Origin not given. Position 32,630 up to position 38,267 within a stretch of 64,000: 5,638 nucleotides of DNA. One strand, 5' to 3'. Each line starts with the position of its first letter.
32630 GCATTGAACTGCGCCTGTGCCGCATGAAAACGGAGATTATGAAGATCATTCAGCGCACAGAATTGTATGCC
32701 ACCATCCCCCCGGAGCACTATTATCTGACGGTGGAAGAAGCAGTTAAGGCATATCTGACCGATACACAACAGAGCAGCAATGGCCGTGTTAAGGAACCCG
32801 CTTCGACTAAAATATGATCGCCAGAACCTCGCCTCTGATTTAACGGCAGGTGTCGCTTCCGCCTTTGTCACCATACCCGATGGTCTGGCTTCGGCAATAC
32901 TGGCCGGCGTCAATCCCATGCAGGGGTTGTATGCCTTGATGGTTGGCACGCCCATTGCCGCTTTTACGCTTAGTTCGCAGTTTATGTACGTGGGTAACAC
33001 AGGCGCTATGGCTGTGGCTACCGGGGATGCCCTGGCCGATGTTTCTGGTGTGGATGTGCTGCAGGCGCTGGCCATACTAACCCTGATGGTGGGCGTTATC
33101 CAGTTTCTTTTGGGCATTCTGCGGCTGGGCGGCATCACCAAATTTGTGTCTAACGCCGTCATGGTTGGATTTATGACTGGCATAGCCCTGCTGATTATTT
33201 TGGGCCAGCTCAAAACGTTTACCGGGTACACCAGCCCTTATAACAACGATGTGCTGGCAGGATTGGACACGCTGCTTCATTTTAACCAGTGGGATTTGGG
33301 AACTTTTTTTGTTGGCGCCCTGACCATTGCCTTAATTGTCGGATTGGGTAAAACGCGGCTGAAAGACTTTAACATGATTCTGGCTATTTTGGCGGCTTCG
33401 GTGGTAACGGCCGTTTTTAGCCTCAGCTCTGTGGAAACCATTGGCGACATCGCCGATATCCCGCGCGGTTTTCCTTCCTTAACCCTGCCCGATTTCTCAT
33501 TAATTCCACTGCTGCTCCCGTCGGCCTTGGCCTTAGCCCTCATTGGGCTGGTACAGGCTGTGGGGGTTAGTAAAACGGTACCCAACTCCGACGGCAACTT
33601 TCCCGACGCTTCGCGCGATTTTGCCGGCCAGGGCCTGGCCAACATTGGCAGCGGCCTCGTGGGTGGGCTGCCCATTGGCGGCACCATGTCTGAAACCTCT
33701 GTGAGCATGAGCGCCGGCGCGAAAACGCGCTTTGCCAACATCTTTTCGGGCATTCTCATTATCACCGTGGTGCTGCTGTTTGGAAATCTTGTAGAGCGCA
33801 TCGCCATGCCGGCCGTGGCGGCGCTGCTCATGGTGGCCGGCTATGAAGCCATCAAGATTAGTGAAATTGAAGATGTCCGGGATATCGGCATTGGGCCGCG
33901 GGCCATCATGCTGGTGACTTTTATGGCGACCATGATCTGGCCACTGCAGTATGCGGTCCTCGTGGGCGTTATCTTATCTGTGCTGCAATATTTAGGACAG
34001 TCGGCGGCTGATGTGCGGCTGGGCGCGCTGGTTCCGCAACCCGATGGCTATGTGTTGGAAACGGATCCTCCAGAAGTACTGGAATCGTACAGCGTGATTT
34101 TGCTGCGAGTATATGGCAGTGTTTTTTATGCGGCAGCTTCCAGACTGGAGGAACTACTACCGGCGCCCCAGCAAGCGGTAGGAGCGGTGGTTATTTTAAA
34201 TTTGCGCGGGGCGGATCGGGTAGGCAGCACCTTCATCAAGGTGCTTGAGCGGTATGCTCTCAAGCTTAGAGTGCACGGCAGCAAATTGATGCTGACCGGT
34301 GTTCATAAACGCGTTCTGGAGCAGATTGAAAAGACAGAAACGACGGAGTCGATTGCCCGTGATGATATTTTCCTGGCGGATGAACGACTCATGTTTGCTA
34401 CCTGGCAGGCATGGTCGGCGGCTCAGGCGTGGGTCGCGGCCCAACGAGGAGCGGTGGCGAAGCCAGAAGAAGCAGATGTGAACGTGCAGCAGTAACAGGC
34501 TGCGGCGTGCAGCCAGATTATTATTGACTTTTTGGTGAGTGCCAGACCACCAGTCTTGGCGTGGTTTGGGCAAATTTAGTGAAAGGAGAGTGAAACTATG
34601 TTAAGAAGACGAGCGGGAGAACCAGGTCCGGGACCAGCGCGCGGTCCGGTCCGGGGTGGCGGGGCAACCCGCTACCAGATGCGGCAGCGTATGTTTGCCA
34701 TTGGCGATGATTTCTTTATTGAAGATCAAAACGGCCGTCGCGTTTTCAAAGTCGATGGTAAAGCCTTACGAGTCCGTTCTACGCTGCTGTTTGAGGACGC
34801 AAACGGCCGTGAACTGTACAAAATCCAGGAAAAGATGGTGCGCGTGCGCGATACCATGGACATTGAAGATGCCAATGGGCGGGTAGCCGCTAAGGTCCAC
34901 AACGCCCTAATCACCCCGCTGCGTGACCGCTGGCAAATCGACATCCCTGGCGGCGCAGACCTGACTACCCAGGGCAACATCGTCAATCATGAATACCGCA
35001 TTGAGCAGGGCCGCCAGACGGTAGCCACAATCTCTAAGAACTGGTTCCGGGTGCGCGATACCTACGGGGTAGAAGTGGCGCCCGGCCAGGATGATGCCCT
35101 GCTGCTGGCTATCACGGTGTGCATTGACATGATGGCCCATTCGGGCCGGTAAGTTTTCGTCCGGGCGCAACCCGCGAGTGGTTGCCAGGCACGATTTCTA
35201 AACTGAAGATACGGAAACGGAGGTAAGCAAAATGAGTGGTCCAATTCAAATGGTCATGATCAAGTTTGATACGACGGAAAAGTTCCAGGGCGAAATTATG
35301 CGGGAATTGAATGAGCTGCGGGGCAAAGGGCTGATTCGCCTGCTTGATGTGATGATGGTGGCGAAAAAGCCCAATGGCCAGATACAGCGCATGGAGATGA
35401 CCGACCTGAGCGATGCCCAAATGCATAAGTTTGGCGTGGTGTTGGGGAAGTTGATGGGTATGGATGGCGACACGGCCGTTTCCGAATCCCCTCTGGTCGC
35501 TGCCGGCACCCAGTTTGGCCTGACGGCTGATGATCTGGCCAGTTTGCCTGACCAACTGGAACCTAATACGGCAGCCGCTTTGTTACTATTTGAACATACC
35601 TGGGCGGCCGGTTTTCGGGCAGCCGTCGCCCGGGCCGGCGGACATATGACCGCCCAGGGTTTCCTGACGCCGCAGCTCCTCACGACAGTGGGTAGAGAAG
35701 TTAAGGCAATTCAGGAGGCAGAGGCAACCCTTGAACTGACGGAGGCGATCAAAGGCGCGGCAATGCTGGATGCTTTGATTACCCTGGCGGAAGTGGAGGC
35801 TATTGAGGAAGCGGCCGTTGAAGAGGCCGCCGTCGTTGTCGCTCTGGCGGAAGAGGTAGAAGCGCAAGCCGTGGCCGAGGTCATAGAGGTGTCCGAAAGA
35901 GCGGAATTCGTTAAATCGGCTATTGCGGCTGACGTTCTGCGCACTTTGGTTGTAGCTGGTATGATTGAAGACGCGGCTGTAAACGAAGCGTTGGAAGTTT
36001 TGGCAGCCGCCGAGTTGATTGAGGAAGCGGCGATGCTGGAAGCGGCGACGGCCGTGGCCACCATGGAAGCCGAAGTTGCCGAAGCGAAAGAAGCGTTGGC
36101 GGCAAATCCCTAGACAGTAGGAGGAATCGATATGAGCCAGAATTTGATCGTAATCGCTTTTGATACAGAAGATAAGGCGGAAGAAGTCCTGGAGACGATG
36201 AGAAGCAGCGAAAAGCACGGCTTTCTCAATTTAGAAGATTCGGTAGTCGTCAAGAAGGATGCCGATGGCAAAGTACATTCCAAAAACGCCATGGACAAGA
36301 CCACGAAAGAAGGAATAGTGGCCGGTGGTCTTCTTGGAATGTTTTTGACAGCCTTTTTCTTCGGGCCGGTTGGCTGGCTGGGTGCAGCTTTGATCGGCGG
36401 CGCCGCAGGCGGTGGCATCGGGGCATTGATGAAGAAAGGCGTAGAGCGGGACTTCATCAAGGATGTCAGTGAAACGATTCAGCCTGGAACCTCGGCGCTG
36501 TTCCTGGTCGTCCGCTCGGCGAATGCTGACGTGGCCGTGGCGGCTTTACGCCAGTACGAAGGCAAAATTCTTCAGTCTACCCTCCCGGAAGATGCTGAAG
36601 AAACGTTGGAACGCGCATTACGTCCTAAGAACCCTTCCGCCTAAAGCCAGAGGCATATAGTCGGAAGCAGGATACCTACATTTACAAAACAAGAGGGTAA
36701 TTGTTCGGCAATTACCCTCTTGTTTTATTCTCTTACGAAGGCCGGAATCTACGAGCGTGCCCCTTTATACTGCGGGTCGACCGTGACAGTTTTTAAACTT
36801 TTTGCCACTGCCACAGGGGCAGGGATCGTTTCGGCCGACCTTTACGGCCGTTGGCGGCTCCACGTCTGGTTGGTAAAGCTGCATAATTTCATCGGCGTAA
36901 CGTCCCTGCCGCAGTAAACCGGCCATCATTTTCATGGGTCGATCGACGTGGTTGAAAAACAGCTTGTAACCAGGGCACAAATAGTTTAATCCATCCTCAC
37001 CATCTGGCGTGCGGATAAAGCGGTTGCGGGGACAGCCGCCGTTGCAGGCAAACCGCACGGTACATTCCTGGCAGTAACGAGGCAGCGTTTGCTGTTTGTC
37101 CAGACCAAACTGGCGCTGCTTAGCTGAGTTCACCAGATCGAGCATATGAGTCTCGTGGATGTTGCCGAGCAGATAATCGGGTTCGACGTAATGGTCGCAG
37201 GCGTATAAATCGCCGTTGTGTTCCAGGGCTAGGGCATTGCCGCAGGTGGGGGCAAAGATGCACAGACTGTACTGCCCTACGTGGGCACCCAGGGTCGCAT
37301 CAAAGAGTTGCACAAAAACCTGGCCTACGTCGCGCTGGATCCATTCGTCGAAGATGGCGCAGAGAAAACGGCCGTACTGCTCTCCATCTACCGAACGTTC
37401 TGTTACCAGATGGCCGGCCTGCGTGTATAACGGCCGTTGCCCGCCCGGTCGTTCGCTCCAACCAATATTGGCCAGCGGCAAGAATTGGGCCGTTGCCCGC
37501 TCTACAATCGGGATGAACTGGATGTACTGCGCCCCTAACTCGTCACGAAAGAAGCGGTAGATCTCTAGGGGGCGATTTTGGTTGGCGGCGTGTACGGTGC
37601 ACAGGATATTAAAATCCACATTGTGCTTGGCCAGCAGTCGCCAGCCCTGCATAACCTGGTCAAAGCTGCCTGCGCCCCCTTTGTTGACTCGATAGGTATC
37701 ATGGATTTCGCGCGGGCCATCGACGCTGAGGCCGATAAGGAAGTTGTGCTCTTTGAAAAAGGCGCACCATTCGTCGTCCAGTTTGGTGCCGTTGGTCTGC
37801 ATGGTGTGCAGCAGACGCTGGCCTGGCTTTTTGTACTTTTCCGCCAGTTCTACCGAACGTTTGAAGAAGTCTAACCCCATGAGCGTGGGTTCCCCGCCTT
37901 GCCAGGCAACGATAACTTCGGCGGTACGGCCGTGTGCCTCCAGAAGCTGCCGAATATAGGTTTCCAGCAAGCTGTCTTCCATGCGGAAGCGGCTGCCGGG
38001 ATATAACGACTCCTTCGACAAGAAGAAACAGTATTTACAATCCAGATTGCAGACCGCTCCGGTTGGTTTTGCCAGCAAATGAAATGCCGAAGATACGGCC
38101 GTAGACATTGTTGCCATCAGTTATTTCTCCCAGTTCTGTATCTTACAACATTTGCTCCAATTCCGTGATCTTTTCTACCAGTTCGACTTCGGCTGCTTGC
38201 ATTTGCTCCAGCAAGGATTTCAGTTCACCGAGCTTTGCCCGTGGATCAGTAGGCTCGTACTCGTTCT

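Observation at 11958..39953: Sulfate/sulfate-ester island saturated with DUF1269-like glycine-zipper proteins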

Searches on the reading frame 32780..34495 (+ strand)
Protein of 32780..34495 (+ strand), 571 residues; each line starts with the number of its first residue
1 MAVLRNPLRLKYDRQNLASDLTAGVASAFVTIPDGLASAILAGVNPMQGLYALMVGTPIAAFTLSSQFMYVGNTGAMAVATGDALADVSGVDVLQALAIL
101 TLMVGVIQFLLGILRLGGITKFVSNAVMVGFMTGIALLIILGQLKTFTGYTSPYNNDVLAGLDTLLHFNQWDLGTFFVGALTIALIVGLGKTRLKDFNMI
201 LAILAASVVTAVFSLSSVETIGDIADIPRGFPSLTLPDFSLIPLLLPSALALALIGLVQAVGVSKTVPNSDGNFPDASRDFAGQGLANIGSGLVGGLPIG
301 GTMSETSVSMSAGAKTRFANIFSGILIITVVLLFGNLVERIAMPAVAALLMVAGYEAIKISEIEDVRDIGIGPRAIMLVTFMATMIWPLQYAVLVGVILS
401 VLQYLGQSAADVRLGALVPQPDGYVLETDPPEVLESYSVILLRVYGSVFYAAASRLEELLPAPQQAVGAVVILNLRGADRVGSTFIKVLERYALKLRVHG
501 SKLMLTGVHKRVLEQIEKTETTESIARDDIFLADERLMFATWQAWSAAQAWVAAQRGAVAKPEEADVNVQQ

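Call 7: search_protein_families(library=pfam, max_evalue=0.01, proteins=[window:32780-34495:+])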
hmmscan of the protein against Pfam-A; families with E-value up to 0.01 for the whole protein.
window:32780-34495:+ (571 aa): 3 families
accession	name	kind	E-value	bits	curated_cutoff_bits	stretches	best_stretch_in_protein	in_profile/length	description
PF00916.26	Sulfate_transp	-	9.6e-68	229.1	23.2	1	17-369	1-369/380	Sulfate permease family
PF01740.26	STAS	-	1.9e-09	37.7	22.6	1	431-529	2-98/106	STAS domain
PF13466.11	STAS_2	-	0.0058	17.2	29.2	1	456-517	16-75/80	STAS domain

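Call 42: search_protein_families(library=ncbifam, max_evalue=0.00001, proteins=[window:32780-34495:+])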
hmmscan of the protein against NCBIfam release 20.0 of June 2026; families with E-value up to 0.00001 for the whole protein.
window:32780-34495:+ (571 aa): 3 families
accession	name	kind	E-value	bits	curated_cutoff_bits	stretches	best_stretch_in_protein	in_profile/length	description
TIGR00815.1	sulP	subfamily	2.1e-75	254.3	380.45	1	11-532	8-560/565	sulfate permease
NF008660.1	PRK11660.1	equivalog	4.5e-49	167.3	614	1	2-525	14-549/572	C4-dicarboxylic acid transporter DauA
NF050096.1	BicarbTportBicA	equivalog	2.4e-41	141.9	880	1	13-532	8-534/547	bicarbonate transporter BicA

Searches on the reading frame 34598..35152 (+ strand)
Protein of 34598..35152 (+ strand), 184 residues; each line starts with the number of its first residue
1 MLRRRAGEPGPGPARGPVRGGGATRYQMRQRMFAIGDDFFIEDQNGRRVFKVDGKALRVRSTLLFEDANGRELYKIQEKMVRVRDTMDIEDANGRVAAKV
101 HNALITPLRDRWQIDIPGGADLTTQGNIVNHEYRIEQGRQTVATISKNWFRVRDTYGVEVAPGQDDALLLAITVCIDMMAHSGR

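Call 8: search_protein_families(library=pfam, max_evalue=0.01, proteins=[window:34598-35152:+])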
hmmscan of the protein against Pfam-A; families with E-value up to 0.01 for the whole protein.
window:34598-35152:+ (184 aa): 1 family
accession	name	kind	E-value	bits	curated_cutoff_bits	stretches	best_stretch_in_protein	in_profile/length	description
PF04525.18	LOR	-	8.4e-18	65.1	24.5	1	29-175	20-187/187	LURP-one-related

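Call 75: search_protein_families(library=padloc, max_evalue=0.001, proteins=[window:34598-35152:+])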
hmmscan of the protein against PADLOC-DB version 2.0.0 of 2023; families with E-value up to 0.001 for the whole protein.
window:34598-35152:+ (184 aa): 0 families

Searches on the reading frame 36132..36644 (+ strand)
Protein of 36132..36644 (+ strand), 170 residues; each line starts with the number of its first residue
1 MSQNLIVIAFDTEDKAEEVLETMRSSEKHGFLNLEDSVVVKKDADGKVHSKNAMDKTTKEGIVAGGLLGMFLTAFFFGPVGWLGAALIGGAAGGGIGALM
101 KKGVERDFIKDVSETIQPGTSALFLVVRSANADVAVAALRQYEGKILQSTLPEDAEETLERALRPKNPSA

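Call 6: search_protein_families(library=pfam, max_evalue=0.01, proteins=[window:36132-36644:+])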
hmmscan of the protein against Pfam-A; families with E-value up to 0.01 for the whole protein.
window:36132-36644:+ (170 aa): 3 families
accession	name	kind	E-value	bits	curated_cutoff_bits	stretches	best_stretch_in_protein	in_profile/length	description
PF06897.17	DUF1269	-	5.9e-23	81.5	26.9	1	63-163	2-99/100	Protein of unknown function (DUF1269)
PF05433.20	Rick_17kDa_Anti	-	0.0044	17.3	24.2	0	85-102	2-20/43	Glycine zipper 2TM domain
PF20721.2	C19orf12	-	0.0063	16.8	30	1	47-104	32-83/163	C19orf12-like protein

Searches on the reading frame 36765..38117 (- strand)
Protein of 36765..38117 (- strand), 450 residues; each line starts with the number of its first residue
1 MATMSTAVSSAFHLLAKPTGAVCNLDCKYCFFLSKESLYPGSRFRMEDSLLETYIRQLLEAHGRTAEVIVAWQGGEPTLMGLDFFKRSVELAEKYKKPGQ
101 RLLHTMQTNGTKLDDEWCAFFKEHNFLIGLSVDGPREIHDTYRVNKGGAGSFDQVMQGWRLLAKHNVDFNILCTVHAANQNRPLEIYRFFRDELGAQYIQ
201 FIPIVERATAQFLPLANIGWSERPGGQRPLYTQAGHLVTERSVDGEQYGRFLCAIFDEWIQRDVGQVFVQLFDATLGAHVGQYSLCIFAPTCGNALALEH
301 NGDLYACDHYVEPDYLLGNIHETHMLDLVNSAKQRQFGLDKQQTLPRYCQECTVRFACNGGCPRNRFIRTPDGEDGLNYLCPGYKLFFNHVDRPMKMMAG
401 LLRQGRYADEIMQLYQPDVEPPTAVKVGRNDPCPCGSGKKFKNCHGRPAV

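Call 8: search_protein_families(library=pfam, max_evalue=0.01, proteins=[window:36765-38117:-])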
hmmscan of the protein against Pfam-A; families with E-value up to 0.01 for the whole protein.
window:36765-38117:- (450 aa): 4 families
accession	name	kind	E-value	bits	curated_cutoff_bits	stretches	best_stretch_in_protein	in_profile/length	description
PF04055.27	Radical_SAM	-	5.1e-17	63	29.5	1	20-188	4-164/166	Radical SAM superfamily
PF13186.11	SPASM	-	2.8e-10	40.8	21.5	1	293-353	5-67/67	Iron-sulfur cluster-binding domain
PF02810.21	SEC-C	-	2.9e-10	40.2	20.4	1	429-447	1-19/19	SEC-C motif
PF13353.11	Fer4_12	-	0.0033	18.2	22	1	23-154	15-134/137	4Fe-4S single cluster domain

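Call 42: search_protein_families(library=ncbifam, max_evalue=0.00001, proteins=[window:36765-38117:-])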
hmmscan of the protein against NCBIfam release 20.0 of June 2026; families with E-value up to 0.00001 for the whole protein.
window:36765-38117:- (450 aa): 55 families (the best 25 are shown)
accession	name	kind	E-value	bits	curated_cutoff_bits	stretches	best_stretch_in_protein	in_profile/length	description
TIGR03942.1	sulfatase_rSAM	equivalog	5.6e-145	483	349.45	1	13-399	1-361/363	anaerobic sulfatase maturase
NF010308.0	PRK13745.1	equivalog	2.6e-130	435.1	484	1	6-414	7-404/412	anaerobic sulfatase-maturation protein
NF010321.0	PRK13758.1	equivalog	1.3e-68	231.9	441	2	12-206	4-196/370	anaerobic sulfatase-maturase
NF041298.1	rSAM_mat_DynA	equivalog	4.1e-59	200.3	450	2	16-206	5-188/356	dynobactin maturation radical SAM/SPASM protein DynA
NF041300.1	rSAM_mat_DarW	exception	1.3e-44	152.8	650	2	12-206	41-228/415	radical SAM/SPASM peptide maturase DarW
TIGR04261.1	rSAM_GlyRichRpt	subfamily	1.4e-41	142.7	310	1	20-193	4-176/363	cyclophane-forming radical SAM/SPASM peptide maturase GrrM/OscB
NF041718.1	rSAM_phane_AMC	equivalog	1.5e-41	142.6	425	1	13-201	7-185/362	cyclophane-forming radical SAM peptide maturase AmcB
NF038005.1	rSAM_mat_DarE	equivalog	1.8e-39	135.7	650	2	21-205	82-260/432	darobactin maturation radical SAM/SPASM protein DarE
TIGR04083.1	rSAM_pep_methan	hypoth_equivalog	2e-38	132.2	300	2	18-193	6-167/376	TIGR04083 family peptide-modifying radical SAM enzyme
NF047865.1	rSAM_PapB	equivalog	5.3e-36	124.5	340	2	21-208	11-192/330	PapB family radical SAM/SPASM ranthipeptide maturase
NF041707.1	rSAM_YhhB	equivalog_domain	4.7e-35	121.2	445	1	21-201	10-192/369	cyclophane-forming radical SAM/SPASM peptide maturase YhhB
TIGR04496.1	rSAM_XyeB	equivalog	2.4e-34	118.7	450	2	22-202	13-200/385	cyclophane-forming radical SAM/SPASM peptide maturase XyeB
TIGR03974.1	rSAM_six_Cys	equivalog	6.3e-32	111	425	2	22-209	106-291/451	thioether cross-link-forming SCIFF peptide maturase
TIGR04269.1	SAM_SPASM_FxsB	subfamily_domain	4e-31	108.4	370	1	22-369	11-340/363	FxsB family cyclophane-forming radical SAM/SPASM peptide maturase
TIGR03906.1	quino_hemo_SAM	equivalog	3e-30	105.3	453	1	21-212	102-292/467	quinohemoprotein amine dehydrogenase maturation protein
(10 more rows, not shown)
